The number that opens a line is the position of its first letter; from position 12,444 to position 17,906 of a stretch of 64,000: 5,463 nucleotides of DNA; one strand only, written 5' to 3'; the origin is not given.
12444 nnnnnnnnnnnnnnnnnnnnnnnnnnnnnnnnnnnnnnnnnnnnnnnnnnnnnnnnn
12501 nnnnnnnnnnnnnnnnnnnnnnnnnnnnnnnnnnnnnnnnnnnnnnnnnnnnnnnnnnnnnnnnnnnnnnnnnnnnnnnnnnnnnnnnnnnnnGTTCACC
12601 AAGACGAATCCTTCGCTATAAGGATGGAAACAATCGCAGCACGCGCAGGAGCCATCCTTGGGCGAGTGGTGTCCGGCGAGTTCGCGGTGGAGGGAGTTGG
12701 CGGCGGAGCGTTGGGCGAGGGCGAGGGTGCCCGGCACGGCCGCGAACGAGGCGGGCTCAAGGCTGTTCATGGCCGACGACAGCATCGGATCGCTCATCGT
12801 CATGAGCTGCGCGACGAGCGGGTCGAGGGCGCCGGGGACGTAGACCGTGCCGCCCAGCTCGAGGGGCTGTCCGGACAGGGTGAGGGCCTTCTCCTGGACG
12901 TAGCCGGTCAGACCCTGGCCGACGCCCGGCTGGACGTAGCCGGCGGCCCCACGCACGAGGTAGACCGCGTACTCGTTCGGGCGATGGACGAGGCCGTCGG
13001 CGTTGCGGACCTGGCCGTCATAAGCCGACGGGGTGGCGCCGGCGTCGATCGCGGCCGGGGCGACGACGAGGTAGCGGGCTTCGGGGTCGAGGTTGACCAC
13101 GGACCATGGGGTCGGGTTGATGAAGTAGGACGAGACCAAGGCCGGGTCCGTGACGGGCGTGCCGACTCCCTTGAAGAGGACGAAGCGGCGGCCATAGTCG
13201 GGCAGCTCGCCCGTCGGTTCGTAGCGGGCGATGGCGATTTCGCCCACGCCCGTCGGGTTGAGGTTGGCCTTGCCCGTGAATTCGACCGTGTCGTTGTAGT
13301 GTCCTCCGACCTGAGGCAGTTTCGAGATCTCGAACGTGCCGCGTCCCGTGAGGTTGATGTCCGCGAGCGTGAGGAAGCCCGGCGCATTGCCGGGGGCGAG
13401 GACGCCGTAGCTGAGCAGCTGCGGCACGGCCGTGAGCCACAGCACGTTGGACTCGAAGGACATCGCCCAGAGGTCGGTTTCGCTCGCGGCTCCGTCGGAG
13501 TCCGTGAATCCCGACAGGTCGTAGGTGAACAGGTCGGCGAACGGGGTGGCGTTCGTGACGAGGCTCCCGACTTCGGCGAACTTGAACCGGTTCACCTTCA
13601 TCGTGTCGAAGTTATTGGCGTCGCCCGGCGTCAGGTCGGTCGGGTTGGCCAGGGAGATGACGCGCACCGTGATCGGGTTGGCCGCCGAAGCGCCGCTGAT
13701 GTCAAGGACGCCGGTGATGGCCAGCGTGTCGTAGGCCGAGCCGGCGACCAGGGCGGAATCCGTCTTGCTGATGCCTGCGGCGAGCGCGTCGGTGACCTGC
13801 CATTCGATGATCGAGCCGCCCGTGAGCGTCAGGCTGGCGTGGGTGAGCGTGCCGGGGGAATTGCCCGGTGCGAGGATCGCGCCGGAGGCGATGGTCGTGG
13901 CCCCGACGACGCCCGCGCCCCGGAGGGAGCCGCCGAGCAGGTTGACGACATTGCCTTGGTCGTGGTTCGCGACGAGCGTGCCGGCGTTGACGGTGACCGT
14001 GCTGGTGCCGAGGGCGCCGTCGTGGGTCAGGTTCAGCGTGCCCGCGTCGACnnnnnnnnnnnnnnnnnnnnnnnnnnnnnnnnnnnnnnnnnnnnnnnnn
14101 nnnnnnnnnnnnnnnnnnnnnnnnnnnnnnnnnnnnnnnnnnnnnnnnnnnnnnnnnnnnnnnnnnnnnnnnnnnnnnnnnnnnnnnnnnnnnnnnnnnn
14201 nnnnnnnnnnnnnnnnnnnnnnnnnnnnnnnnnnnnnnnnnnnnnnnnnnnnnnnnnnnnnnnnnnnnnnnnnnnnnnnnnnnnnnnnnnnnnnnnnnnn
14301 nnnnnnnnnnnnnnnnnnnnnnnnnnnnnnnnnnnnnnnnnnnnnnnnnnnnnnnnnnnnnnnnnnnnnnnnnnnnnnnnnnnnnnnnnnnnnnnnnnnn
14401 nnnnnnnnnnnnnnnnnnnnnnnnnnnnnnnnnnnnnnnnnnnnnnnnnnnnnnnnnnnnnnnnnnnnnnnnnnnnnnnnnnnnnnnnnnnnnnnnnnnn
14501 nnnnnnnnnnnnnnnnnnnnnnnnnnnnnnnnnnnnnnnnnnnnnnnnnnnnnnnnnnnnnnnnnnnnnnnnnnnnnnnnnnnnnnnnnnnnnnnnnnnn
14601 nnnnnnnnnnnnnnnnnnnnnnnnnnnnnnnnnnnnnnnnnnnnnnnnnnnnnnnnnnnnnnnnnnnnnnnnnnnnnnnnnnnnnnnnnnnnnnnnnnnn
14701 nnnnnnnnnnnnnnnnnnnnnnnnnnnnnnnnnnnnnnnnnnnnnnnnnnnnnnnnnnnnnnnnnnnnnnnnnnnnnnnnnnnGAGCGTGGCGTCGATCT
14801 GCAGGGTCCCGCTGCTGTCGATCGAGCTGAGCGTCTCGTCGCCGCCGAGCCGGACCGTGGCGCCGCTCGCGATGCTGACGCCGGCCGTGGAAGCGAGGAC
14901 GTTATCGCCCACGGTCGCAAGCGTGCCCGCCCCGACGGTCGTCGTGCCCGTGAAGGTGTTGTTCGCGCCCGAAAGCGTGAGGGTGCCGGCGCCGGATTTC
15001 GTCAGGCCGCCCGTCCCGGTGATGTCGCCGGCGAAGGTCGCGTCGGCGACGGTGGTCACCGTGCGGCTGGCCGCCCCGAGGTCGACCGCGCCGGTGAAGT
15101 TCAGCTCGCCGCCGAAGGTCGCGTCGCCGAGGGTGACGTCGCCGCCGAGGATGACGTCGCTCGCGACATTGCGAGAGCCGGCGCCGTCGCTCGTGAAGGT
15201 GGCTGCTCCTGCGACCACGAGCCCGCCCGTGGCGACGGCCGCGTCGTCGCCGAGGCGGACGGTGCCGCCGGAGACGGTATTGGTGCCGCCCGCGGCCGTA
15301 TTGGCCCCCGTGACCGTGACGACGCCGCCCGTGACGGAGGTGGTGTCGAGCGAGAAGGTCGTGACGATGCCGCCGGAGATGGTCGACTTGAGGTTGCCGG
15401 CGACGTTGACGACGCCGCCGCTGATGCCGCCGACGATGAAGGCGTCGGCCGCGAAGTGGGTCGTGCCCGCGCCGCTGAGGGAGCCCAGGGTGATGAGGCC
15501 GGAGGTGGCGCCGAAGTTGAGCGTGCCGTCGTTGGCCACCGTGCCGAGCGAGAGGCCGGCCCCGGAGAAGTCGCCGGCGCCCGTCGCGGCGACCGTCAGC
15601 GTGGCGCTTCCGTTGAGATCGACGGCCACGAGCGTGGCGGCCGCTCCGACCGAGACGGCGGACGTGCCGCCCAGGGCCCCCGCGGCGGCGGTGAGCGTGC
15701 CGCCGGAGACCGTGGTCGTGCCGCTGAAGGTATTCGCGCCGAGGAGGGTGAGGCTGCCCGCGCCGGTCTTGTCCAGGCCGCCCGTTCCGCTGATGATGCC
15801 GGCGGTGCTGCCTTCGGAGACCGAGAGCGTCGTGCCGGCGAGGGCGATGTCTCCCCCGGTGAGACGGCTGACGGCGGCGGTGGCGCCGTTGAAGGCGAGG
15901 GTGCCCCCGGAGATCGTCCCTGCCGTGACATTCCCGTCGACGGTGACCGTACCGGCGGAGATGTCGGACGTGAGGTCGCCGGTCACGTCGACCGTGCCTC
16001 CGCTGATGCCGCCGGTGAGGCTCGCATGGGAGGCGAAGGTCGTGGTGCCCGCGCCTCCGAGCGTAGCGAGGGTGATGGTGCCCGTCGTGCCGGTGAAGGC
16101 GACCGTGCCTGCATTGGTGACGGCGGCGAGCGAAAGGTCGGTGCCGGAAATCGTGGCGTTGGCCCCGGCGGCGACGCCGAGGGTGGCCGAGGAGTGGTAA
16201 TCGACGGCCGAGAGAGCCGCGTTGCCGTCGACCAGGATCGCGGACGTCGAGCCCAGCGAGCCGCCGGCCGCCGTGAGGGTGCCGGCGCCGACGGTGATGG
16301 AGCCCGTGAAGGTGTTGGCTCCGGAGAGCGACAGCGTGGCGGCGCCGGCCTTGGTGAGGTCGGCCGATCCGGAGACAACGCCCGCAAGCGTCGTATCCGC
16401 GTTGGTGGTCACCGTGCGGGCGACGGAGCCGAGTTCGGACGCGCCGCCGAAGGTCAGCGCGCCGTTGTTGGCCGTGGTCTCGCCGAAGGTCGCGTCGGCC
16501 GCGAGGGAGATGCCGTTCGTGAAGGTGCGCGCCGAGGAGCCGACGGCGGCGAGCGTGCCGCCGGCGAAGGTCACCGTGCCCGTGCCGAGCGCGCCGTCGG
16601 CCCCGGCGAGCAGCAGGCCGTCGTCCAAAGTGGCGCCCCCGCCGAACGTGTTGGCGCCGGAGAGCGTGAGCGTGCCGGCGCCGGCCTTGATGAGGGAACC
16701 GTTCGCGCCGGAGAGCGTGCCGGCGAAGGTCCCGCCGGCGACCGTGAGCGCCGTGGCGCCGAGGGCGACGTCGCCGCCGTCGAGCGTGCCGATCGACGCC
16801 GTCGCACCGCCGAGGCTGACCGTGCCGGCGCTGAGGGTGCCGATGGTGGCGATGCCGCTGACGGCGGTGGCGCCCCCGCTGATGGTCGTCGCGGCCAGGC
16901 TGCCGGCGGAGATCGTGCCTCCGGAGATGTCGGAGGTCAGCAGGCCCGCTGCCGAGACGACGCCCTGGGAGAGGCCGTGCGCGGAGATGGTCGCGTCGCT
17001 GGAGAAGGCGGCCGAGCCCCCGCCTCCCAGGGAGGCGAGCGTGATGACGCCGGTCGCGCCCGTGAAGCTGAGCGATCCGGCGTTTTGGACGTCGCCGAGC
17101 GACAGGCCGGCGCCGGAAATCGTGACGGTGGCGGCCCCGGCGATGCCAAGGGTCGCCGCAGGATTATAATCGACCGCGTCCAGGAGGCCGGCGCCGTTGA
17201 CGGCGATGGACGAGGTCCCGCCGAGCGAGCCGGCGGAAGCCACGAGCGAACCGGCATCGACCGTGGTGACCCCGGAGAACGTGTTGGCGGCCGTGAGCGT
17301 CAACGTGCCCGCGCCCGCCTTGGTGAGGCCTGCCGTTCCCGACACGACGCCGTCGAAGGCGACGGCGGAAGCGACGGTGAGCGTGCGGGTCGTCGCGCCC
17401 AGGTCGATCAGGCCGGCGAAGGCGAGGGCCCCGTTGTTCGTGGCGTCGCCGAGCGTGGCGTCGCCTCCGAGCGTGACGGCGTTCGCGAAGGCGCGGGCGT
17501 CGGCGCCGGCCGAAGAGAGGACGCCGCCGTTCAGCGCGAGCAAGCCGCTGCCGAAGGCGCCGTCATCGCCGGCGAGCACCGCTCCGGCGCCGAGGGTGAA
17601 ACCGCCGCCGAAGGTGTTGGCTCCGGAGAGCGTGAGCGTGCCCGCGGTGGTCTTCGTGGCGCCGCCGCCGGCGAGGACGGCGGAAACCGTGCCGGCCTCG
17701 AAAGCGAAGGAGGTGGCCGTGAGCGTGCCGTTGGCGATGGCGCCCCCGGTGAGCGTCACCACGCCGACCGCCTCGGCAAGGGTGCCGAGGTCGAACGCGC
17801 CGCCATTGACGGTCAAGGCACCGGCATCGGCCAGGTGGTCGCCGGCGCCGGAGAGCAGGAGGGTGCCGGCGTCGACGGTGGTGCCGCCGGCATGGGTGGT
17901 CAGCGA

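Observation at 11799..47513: One 35.7-kb ORF encodes an 11,904-aa classical autotransporter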

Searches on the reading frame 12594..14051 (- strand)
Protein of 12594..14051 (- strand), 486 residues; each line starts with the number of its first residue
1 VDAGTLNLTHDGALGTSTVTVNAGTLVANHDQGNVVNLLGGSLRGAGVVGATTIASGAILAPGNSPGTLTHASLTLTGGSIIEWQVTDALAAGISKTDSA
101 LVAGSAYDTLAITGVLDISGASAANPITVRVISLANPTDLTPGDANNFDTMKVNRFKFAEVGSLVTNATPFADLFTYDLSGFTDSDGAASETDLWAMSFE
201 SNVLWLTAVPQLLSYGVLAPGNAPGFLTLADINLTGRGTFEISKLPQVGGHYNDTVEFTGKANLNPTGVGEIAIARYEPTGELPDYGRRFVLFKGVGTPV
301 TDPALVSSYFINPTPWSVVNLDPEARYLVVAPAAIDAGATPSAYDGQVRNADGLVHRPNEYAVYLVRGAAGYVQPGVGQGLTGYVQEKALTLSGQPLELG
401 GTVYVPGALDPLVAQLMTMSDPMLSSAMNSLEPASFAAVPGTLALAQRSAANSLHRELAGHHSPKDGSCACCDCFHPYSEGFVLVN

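Call 76: search_protein_families(library=pfam, proteins=[window:12594-14051:-], max_evalue=10)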
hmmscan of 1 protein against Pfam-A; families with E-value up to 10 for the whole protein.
window:12594-14051:- (486 aa): 0 families

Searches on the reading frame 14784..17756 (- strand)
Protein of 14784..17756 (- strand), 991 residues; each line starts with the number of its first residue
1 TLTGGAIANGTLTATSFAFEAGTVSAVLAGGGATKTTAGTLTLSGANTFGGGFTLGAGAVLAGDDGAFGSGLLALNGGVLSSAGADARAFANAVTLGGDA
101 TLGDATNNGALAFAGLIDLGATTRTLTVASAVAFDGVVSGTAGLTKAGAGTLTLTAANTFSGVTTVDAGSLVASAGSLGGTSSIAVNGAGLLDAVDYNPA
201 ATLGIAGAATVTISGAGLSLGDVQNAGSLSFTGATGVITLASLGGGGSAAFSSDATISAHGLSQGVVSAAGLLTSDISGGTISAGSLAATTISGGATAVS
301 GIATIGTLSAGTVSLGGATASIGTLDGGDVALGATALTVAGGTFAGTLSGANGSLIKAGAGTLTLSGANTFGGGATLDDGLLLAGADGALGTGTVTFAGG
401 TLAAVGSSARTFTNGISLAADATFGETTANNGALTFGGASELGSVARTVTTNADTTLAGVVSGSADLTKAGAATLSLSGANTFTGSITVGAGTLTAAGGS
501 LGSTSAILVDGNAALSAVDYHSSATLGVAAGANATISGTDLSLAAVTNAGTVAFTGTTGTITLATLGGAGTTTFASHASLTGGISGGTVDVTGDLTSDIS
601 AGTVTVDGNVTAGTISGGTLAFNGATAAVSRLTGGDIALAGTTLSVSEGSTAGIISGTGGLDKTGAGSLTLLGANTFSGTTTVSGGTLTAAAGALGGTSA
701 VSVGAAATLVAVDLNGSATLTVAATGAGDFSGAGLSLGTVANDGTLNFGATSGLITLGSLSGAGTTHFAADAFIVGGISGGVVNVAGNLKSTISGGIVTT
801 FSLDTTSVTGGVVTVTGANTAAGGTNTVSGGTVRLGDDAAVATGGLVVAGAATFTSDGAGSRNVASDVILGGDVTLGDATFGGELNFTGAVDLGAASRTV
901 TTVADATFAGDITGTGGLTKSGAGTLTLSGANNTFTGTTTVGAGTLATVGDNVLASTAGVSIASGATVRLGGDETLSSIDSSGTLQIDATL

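Call 8: search_protein_families(library=pfam, proteins=[window:14784-17756:-], max_evalue=0.01)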
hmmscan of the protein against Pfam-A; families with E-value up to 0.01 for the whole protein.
window:14784-17756:- (991 aa): 1 family
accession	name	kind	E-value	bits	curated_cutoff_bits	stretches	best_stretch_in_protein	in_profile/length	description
PF12951.13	PATR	-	8.5e-34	115.7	27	6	144-172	1-29/30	Passenger-associated-transport-repeat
